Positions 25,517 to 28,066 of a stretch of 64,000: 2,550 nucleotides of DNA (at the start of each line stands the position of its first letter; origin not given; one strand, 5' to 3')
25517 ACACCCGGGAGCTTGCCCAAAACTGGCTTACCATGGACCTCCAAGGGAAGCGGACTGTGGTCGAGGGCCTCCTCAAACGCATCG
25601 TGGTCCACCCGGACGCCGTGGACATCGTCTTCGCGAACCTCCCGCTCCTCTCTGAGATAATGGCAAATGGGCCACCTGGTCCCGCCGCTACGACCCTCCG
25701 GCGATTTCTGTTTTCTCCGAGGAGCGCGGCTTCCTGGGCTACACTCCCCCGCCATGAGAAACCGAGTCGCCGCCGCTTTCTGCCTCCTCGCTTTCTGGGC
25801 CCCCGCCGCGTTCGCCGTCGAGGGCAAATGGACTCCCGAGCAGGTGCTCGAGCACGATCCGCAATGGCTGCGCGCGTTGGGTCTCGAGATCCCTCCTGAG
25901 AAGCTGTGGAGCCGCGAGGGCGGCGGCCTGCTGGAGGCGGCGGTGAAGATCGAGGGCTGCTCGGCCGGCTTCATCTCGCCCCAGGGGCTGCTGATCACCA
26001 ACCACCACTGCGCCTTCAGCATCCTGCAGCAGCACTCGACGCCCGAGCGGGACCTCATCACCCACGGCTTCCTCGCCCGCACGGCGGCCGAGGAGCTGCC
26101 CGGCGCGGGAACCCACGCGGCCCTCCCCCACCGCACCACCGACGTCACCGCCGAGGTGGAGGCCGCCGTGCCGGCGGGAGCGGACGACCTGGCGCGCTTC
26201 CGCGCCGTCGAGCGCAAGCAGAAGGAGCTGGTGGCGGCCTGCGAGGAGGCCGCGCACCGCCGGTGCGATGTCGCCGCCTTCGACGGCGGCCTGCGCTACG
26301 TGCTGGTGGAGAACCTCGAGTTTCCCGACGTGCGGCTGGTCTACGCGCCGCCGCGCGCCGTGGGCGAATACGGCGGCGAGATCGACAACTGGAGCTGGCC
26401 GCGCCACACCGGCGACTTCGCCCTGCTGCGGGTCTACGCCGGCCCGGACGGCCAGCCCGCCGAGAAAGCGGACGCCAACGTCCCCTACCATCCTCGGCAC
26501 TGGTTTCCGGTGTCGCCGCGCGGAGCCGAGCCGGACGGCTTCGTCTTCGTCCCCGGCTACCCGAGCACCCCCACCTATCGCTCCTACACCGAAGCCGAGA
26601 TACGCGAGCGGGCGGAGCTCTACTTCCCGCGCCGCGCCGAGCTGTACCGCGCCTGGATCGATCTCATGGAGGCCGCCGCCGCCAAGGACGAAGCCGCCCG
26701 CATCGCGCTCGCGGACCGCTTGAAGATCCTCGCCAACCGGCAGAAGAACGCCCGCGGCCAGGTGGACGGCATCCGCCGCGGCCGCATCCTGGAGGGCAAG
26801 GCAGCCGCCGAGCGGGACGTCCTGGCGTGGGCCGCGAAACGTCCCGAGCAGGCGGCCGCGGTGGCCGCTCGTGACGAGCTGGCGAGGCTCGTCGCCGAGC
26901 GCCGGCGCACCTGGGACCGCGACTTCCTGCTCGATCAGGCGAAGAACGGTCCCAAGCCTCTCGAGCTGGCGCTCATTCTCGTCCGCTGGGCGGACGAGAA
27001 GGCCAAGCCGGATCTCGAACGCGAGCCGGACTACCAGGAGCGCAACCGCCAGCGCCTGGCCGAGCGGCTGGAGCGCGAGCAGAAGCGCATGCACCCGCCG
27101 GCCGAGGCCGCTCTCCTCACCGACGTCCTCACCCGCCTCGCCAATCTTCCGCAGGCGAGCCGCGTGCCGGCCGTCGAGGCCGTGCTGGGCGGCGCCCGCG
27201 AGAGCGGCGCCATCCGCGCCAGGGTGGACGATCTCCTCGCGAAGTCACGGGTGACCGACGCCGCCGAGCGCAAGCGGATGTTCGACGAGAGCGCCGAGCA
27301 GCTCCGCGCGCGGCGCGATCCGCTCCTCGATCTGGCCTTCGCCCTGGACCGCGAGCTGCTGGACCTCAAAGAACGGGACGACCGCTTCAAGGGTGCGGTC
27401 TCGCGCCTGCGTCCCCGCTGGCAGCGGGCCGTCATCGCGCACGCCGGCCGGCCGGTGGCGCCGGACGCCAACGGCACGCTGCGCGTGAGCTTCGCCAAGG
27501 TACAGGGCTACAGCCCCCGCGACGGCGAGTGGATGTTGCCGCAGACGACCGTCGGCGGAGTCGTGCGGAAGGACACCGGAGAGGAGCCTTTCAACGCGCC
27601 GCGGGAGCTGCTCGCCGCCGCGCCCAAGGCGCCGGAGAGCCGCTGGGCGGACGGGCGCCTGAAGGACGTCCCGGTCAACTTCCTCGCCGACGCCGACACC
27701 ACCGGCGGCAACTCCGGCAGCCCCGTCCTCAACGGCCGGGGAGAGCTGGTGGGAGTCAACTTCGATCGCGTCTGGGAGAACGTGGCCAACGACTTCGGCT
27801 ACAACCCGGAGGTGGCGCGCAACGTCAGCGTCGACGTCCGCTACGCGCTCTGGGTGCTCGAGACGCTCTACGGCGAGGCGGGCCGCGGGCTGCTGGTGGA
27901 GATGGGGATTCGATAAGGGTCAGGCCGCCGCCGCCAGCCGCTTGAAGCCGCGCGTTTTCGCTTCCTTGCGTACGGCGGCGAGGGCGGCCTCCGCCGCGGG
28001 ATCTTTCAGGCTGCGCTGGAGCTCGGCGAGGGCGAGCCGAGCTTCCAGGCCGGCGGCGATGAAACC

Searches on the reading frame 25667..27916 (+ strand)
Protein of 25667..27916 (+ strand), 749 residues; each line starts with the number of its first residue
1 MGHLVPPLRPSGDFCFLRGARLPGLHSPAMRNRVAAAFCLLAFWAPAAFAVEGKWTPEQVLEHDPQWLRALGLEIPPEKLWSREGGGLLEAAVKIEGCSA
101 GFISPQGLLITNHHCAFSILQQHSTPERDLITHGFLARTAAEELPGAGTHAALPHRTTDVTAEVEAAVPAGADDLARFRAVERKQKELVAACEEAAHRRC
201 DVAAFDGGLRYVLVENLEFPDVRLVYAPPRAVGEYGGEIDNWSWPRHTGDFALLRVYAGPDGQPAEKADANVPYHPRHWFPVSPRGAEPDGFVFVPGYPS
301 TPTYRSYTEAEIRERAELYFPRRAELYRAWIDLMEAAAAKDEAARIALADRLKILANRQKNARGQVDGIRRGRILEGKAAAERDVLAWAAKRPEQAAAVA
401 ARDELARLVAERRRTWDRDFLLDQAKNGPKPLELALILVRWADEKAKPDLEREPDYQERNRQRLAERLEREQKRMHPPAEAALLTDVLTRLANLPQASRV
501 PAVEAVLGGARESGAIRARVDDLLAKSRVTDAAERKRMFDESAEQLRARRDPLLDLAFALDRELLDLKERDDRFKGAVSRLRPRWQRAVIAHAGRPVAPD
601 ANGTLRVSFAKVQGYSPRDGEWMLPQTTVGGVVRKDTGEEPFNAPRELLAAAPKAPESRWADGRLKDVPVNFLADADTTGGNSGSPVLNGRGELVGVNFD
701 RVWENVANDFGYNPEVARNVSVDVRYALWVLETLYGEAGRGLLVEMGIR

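Call 74: find_related_loci(query=window:25667-27916:+, collection=genome_contigs, flank=1000)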
Query window:25667-27916:+ (749 aa) in genome_contigs; peptide patterns used: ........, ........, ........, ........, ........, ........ (x = any residue, [..] = any of these).
411 stretches matched a pattern; 376 encode a relative of the query (tblastn E <= 1e-3); the best 80 are kept; 80 distinct loci.
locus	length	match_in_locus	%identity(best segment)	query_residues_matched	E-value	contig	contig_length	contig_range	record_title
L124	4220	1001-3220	86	9-749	0e+0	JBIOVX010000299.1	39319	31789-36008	MAG: Thermoanaerobaculia bacterium isolate MAG097 k127_950284, whole genome shotgun sequence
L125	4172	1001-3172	80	23-747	0e+0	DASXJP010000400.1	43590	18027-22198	MAG TPA_asm: Thermoanaerobaculia bacterium isolate SMAG_U5251 k141_97336, whole genome shotgun sequence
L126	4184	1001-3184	77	22-749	0e+0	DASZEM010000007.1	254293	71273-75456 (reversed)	MAG TPA_asm: Thermoanaerobaculia bacterium isolate SMAG_U6494 k141_10810, whole genome shotgun sequence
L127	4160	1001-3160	78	23-748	0e+0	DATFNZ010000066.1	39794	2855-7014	MAG TPA_asm: Thermoanaerobaculia bacterium isolate SMAG_U9264 k141_918677, whole genome shotgun sequence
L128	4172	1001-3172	79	23-748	0e+0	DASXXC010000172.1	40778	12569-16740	MAG TPA_asm: Thermoanaerobaculia bacterium isolate SMAG_U4788 k141_381643, whole genome shotgun sequence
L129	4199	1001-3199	80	18-748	0e+0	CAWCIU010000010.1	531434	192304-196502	MAG: uncultured Acidobacteriota bacterium isolate MFD04580.bin.1.152 genome assembly, contig: contig_4869, whole genome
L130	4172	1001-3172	79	23-748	0e+0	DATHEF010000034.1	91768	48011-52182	MAG TPA_asm: Thermoanaerobaculia bacterium isolate SMAG_U12414 k141_556542, whole genome shotgun sequence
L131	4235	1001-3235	77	6-748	0e+0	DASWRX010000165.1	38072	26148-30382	MAG TPA_asm: Thermoanaerobaculia bacterium isolate SMAG_U3534 k141_2434855, whole genome shotgun sequence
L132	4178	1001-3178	77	23-748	0e+0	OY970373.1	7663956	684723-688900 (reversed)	MAG: uncultured Acidobacteriota bacterium isolate MFD09368.bin.c.1 genome assembly, chromosome: 1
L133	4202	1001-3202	78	23-748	0e+0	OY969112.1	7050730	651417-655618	MAG: uncultured Acidobacteriota bacterium isolate MFD04212.bin.1.16 genome assembly, chromosome: 1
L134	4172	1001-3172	75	25-749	0e+0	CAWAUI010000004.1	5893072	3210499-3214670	MAG: Thermoanaerobaculaceae bacterium isolate MFD09730.bin.2.32 genome assembly, contig: contig_588, whole genome shotgu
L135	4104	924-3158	75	10-749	0e+0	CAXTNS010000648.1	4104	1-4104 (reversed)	MAG TPA_asm: uncultured Thermoanaerobaculia bacterium isolate public_SRR14722161_metawrap_bin.3 genome assembly, contig:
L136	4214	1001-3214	75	17-749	0e+0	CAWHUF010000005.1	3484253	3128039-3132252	MAG: uncultured Acidobacteriota bacterium isolate MFD03066.bin.1.255 genome assembly, contig: contig_19633, whole genome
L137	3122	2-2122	79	41-748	0e+0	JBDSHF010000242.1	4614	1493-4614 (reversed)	MAG: Thermoanaerobaculia bacterium isolate cluster1_bin.27 k127_5223064, whole genome shotgun sequence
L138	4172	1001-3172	77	25-748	0e+0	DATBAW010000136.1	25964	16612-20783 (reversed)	MAG TPA_asm: Thermoanaerobaculia bacterium isolate SMAG_U5742 k141_1405284, whole genome shotgun sequence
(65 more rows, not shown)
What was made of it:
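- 24196..25899 (+): Large serine recombinase at the right end of the element. Chromosomal Thermoanaerobaculia gene starts at about 25667 (call 74).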
